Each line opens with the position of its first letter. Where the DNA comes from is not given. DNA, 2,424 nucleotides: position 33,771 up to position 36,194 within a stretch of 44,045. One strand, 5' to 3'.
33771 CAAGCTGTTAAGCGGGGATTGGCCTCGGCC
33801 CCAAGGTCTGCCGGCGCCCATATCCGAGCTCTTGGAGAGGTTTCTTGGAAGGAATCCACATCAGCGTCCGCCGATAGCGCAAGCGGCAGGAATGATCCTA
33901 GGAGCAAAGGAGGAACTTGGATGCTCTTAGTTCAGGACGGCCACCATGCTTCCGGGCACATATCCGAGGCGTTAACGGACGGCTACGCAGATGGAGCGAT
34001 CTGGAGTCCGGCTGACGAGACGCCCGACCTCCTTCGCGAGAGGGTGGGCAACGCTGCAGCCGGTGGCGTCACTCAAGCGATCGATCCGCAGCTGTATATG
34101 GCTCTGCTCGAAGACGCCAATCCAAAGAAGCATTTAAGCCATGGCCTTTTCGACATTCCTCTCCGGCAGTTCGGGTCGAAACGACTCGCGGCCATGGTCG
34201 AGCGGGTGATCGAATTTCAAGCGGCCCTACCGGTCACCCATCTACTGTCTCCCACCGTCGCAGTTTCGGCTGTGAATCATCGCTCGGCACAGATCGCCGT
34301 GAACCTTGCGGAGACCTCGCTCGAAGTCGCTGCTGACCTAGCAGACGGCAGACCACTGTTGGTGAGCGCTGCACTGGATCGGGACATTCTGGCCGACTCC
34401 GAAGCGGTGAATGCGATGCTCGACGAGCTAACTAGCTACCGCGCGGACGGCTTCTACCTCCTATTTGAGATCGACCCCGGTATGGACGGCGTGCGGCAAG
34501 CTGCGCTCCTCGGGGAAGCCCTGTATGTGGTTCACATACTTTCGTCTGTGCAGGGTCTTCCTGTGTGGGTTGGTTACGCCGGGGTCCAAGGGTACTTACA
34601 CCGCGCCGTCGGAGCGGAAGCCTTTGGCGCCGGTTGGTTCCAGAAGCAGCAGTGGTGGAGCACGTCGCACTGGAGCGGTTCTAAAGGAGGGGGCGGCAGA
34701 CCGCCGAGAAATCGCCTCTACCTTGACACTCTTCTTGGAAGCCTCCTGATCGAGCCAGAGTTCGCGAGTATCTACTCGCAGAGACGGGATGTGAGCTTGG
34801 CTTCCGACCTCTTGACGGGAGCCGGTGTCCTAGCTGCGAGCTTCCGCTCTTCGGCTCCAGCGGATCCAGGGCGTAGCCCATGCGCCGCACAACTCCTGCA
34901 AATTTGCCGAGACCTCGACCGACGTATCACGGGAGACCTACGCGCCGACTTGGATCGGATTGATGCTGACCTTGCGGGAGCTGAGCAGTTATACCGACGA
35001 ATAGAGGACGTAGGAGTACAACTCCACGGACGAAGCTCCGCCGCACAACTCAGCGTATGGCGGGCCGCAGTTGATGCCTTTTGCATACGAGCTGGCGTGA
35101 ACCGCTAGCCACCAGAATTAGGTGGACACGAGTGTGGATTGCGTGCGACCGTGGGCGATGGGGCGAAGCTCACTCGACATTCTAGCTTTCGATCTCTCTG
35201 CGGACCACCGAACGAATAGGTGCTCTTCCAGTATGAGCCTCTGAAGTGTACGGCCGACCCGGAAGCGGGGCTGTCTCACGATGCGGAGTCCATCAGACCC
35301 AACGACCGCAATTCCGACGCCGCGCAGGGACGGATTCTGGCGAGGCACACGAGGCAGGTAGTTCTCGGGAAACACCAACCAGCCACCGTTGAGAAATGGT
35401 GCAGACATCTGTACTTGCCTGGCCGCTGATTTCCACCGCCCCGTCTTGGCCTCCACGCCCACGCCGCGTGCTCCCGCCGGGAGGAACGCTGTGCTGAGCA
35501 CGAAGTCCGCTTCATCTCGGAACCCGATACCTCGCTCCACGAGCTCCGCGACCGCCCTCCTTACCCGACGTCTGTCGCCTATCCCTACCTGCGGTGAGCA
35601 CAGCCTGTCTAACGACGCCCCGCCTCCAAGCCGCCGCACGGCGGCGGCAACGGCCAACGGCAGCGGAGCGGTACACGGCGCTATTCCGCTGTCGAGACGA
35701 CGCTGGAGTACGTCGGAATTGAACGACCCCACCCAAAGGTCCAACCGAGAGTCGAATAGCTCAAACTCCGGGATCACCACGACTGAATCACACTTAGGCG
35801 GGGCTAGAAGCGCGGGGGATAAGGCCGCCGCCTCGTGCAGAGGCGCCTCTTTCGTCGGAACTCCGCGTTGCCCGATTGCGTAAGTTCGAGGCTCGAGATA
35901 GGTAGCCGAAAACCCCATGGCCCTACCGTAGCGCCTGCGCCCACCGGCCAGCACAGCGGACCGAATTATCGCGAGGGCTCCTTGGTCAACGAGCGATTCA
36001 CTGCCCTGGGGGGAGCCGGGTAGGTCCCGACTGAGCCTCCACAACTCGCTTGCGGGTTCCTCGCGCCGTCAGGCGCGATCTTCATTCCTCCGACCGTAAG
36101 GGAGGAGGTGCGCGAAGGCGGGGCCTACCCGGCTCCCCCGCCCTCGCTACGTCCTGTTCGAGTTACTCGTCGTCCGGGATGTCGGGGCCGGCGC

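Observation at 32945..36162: Low-GC three-gene island (stand-alone kinase + orphan 395-aa protein + convergent nuclease-like protein) wedged between an HNH gene and gyrA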

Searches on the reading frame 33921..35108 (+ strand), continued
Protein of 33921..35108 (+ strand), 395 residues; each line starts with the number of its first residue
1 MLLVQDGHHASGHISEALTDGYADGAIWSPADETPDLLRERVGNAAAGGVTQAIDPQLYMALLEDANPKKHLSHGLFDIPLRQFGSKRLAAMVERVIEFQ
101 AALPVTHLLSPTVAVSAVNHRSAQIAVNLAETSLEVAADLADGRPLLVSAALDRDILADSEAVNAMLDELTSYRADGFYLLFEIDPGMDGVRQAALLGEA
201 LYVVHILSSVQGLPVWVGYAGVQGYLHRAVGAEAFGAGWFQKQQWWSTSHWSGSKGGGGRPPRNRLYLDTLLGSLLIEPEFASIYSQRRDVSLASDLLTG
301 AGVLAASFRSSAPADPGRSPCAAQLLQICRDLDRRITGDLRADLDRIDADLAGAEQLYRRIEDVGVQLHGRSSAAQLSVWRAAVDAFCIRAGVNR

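Call 99: get_annotated_region(hit=H4, flank=6000)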
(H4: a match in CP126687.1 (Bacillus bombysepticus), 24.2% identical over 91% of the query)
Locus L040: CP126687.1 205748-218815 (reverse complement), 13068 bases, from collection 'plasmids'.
description: Bacillus bombysepticus strain Mi106 D2 head1 chi plasmid unnamed1, complete sequence
organism: Bacillus bombysepticus (NCBI taxid 658666)
taxonomy: Bacteria; Bacillota; Bacilli; Bacillales; Bacillaceae; Bacillus; Bacillus bombysepticus
host: -; source: Microtermes sp. colony Mi106,bacterial isolate,head,Worker head; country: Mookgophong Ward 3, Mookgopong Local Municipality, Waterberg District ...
typing (MOB-suite, as given by PLSDB): non-mobilizable; replicon rep_cluster_125; mating-pair formation MPF_T
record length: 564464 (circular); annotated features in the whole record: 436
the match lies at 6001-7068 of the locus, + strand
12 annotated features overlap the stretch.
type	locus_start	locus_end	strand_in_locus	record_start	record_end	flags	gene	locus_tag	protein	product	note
CDS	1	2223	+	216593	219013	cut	-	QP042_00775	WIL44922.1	AAA family ATPase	-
CDS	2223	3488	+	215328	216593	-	-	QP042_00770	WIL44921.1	hypothetical protein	-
CDS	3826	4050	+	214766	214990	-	-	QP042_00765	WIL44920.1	hypothetical protein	-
CDS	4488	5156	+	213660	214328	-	-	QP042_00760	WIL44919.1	hypothetical protein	-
CDS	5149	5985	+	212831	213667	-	-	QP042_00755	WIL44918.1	serine/threonine-protein kinase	-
CDS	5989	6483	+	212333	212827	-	-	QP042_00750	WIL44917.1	hypothetical protein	-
CDS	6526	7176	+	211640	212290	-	-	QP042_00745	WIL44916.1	hypothetical protein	-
CDS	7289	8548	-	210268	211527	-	-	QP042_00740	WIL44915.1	hypothetical protein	-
CDS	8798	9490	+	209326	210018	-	-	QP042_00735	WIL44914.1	hypothetical protein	-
CDS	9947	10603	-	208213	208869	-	-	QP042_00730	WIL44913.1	hypothetical protein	-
CDS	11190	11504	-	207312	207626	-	-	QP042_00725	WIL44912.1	hypothetical protein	-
CDS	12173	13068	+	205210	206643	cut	-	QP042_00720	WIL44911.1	ATP-binding protein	-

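Call 102: search_solved_structures(query=A6, max_evalue=10)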
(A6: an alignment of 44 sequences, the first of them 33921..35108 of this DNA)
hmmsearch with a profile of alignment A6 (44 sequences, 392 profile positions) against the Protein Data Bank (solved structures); distinct sequences matched with E-value up to 10: 3.
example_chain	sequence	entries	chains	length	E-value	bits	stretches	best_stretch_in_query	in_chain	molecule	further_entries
6fia_A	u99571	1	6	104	0.6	12.5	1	291-369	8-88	LINE-1 retrotransposable element ORF1 protein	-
6h9l_A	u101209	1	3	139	7.1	9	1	271-359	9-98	Uncharacterized protein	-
4o9b_A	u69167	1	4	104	8.8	8.7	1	325-370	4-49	Stromal interaction molecule 1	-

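Call 105: search_protein_families(library=pfam, proteins=[L038:4488-5156:+, L038:2654-4243:+, L039:7453-8526:+, L040:2223-3488:+, L001:2157-3392:-, L004:6300-6713:+], max_evalue=0.01)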
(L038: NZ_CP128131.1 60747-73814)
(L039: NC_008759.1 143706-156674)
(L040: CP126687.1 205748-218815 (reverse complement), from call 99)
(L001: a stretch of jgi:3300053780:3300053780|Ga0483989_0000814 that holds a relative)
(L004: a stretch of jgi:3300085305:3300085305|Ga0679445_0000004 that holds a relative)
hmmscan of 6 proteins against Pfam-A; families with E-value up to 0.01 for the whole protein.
L038:4488-5156:+ (222 aa): 0 families

L038:2654-4243:+ (529 aa): 0 families

L039:7453-8526:+ (357 aa): 0 families

L040:2223-3488:+ (421 aa): 1 family
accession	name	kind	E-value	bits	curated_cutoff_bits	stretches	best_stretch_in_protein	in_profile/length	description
PF10117.15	McrBC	-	1.6e-73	247.9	23.9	1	54-371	1-318/318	McrBC 5-methylcytosine restriction system component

L001:2157-3392:- (411 aa): 0 families

L004:6300-6713:+ (137 aa): 1 family
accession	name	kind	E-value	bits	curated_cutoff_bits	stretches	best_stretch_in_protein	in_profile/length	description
PF19827.4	DUF6308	-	3e-11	44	27.3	1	4-108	88-192/193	Family of unknown function (DUF6308)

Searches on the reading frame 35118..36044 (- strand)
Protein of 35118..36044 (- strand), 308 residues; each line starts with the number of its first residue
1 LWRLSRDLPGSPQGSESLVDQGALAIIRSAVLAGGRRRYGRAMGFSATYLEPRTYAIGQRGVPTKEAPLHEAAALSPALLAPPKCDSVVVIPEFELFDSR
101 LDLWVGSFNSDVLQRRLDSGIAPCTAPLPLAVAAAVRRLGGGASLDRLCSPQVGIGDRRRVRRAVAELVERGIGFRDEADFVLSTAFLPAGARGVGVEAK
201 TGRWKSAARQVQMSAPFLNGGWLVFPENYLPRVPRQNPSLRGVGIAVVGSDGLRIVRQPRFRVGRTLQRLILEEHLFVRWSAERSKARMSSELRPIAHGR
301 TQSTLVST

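Call 3: search_protein_families(library=pfam, proteins=[window:35118-36044:-], max_evalue=1)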
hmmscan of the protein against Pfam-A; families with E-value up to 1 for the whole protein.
window:35118-36044:- (308 aa): 0 families

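Call 4: search_protein_families(library=padloc, proteins=[window:35118-36044:-], max_evalue=1)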
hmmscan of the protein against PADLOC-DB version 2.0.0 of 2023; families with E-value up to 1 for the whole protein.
window:35118-36044:- (308 aa): 0 families

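Call 5: search_protein_families(library=ncbifam, proteins=[window:35118-36044:-], max_evalue=1)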
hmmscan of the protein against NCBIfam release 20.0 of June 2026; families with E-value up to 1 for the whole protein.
window:35118-36044:- (308 aa): 0 families

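Call 6: search_protein_families(library=phrogs, proteins=[window:35118-36044:-], max_evalue=1)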
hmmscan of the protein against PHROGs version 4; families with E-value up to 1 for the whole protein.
window:35118-36044:- (308 aa): 1 family
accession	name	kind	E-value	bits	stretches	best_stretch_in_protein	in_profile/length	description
phrog_14488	-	other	0.57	11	1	188-212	19-43/50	DNA methyltransferase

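Call 9: find_homologous_proteins(query=window:35118-35918:-)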
Query window:35118-35918:- (266 aa): 8 proteins with E <= 0.001 among 8000 candidates.
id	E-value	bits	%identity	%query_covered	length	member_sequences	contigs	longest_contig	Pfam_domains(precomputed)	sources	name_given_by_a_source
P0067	9.8e-91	322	58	98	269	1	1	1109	-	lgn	-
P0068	2.4e-81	291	56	89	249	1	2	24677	-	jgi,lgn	jgi:hypothetical protein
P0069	7.8e-81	290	55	89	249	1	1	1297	-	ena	-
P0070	8.1e-80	286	53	99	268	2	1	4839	-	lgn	-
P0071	2.8e-77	278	54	89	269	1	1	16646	-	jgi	jgi:hypothetical protein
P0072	1.3e-65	240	54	81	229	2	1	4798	-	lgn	-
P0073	5.1e-65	238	50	88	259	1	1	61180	-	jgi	jgi:hypothetical protein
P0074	4.6e-63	231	50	88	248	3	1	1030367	-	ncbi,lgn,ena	-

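Call 15: find_encoding_contigs(protein=P0074, flank=8000, max_places=2)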
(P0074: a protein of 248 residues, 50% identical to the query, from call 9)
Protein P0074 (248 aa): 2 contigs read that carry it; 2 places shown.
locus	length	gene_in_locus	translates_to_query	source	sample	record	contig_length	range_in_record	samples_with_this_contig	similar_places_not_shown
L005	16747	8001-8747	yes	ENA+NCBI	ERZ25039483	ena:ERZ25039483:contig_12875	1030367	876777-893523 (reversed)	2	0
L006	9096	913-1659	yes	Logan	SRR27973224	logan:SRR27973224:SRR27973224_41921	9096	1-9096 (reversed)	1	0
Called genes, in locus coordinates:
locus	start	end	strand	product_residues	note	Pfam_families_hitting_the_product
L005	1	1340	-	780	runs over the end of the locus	-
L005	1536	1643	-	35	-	-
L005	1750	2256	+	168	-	PF01966:HD, PF13487:HD_5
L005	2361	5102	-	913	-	-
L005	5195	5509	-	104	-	PF02482:Ribosomal_S30AE (weak)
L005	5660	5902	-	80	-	PF13560:HTH_31, PF01381:HTH_3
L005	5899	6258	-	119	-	-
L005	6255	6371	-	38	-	-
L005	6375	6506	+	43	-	-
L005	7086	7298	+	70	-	-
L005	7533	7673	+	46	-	-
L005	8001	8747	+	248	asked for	-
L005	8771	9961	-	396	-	-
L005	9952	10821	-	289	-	PF07714:PK_Tyr_Ser-Thr, PF00069:Pkinase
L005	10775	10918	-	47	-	-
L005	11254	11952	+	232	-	-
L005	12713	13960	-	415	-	PF14690:Zn_ribbon_ISL3 (weak), PF13542:HTH_Tnp_ISL3, PF01610:DDE_Tnp_ISL3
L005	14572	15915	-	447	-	PF13289:SIR2_2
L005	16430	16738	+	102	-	-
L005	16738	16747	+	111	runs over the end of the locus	PF13560:HTH_31 (weak), PF01381:HTH_3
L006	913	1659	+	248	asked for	-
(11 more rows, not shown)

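Call 20: search_solved_structures(query=A2, max_evalue=10)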
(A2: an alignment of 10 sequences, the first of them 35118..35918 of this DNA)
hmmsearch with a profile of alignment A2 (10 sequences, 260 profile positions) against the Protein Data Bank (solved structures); distinct sequences matched with E-value up to 10: 3.
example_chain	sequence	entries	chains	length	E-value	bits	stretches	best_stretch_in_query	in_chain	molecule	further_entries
7v1q_A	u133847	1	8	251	1.2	11.4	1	31-103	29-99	Alcohol Dehydrogenases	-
7xad_C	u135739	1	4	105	1.4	11.1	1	104-168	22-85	DBL2_02 binder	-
2bl0_C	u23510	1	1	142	2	10.6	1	12-66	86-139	MYOSIN REGULATORY LIGHT CHAIN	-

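Call 38: predict_structure(alignment_id=A3)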
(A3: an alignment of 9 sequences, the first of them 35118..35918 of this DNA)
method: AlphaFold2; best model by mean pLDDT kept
length: 266 residues; sequences in the alignment: 9
mean_pLDDT: 85.5   pTM: 0.82
mean pLDDT of the five models: 85.5, 84.7, 84.7, 82.7, 70.8
residues with pLDDT >= 90: 166; 70-90: 68; 50-70: 9; < 50: 23
segments of 3 or more residues with pLDDT < 50: 13-18, 250-266
pLDDT, mean of each block of 10 residues (from residue 1): 84 51 82 94 92 87 95 96 96 96 96 95 98 96 95 90 84 89 90 79 93 91 88 94 71 34 34
secondary structure, 60 per line:
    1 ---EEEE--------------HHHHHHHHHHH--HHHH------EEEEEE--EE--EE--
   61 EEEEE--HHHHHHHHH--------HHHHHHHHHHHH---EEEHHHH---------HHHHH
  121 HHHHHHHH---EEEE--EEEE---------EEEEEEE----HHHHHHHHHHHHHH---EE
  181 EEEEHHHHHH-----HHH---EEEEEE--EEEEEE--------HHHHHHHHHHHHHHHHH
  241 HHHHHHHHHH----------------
elements in order: E4-7 H22-32 H35-38 E45-50 E61-65 H68-76 H85-96 E100-102 H103-106 H116-128 E132-135 E138-141 E151-157 H162-175 E179-184 H185-190 E202-207 E210-215 H224-250

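Call 41: fold_search(model_id=the predicted structure, library=pdb)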
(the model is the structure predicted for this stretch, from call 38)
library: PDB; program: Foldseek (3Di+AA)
matches with E <= 10: 713; with E <= 0.001: 1
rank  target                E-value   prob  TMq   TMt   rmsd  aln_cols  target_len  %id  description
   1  3dnx                  1.9e-04  1.00  0.26  0.43   8.7       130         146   14  SPO1766 protein of unknown function from Silicibacter pomeroyi. (released 2008-09-02)
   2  2hr3_B                5.2e-02  1.00  0.21  0.40   5.5        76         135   20  Crystal structure of putative transcriptional regulator protein from Pseudomonas aeruginosa PA01 at 2.4 A resolution (released 2006-09-19)
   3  6pco_A                5.5e-02  0.99  0.20  0.37   6.6        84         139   20  Mechanism for regulation of DNA binding of Bordetella bronchiseptica BpsR by 6-hydroxynicotinic acid (released 2019-11-06)
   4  6pco_B                6.2e-02  0.99  0.21  0.40   7.9        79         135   15  Mechanism for regulation of DNA binding of Bordetella bronchiseptica BpsR by 6-hydroxynicotinic acid (released 2019-11-06)
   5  7pza_A                7.9e-02  0.85  0.18  0.21   8.9        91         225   21  Structure of the Clr-cAMP-DNA complex (released 2022-11-02)
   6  2hr3_C                9.0e-02  0.98  0.21  0.38   7.0        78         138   20  Crystal structure of putative transcriptional regulator protein from Pseudomonas aeruginosa PA01 at 2.4 A resolution (released 2006-09-19)
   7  4aih_B                9.5e-02  0.99  0.21  0.39   6.1        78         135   18  Crystal structure of RovA from Yersinia in its free form (released 2012-09-12)
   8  7ets_B                9.5e-02  0.90  0.18  0.21   8.4        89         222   16  Crystal structure of crp protein from Gardnerella Vaginalis (released 2022-04-27)
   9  3s2w_G                1.0e-01  0.98  0.20  0.39   5.6        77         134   21  The crystal structure of a MarR transcriptional regulator from Methanosarcina mazei Go1 (released 2011-06-22)
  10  6pco_C                1.1e-01  0.96  0.21  0.39   8.2        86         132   17  Mechanism for regulation of DNA binding of Bordetella bronchiseptica BpsR by 6-hydroxynicotinic acid (released 2019-11-06)
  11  4ev0_D                1.1e-01  0.96  0.21  0.25  14.0        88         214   19  Crystal Structure of Thermus thermophilus Catabolite Activator Protein (released 2012-06-20)
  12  2g7u_B                1.1e-01  0.96  0.21  0.22  10.0       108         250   17  2.3 A structure of putative catechol degradative operon regulator from Rhodococcus sp. RHA1 (released 2006-04-04)
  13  5bpd_C                1.1e-01  0.21  0.19  0.20  23.9       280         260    8  Structure of TrmBL2, an archaeal chromatin protein, shows a novel mode of DNA binding. (released 2015-09-02)
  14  6m01_A                1.1e-01  0.13  0.16  0.09  19.0       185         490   17  The structure of HitB-HitD complex (released 2020-07-08)
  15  8eju_A                1.2e-01  0.90  0.21  0.22  15.4       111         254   14  The crystal structure of Pseudomonas putida PcaR (released 2024-03-20)
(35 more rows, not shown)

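Call 43: find_related_loci(query=A2, collection=viral_contigs, flank=10000)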
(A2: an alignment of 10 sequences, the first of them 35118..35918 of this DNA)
Query A2 (266 aa) in viral_contigs; peptide patterns used: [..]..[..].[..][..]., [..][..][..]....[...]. (x = any residue, [..] = any of these).
28 stretches matched a pattern, but none encodes a relative of the query by tblastn (E <= 1e-3).

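Call 103: search_solved_structures(query=A8, max_evalue=10)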
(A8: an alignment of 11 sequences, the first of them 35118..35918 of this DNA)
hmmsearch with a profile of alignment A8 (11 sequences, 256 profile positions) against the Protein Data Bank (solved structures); distinct sequences matched with E-value up to 10: 6.
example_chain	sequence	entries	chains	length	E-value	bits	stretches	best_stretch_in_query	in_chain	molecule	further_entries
7du7_A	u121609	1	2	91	0.0098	18.4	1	100-138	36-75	mkDPBB_sym1 protein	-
2zcw_A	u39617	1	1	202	0.12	14.8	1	109-152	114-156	Transcriptional regulator, FNR/CRP family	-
7di1_A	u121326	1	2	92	0.23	13.9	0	101-138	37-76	mkDPBB_sym_86 protein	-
6jmi_A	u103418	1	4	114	0.37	13.2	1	84-158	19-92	Uncharacterized HTH-type transcriptional regulator Rv0081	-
4o5v_A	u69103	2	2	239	0.46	12.9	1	74-143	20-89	Iron-dependent transcription repressor related protein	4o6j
2y6e_A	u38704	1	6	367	1.6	11.2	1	50-82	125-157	UBIQUITIN CARBOXYL-TERMINAL HYDROLASE 4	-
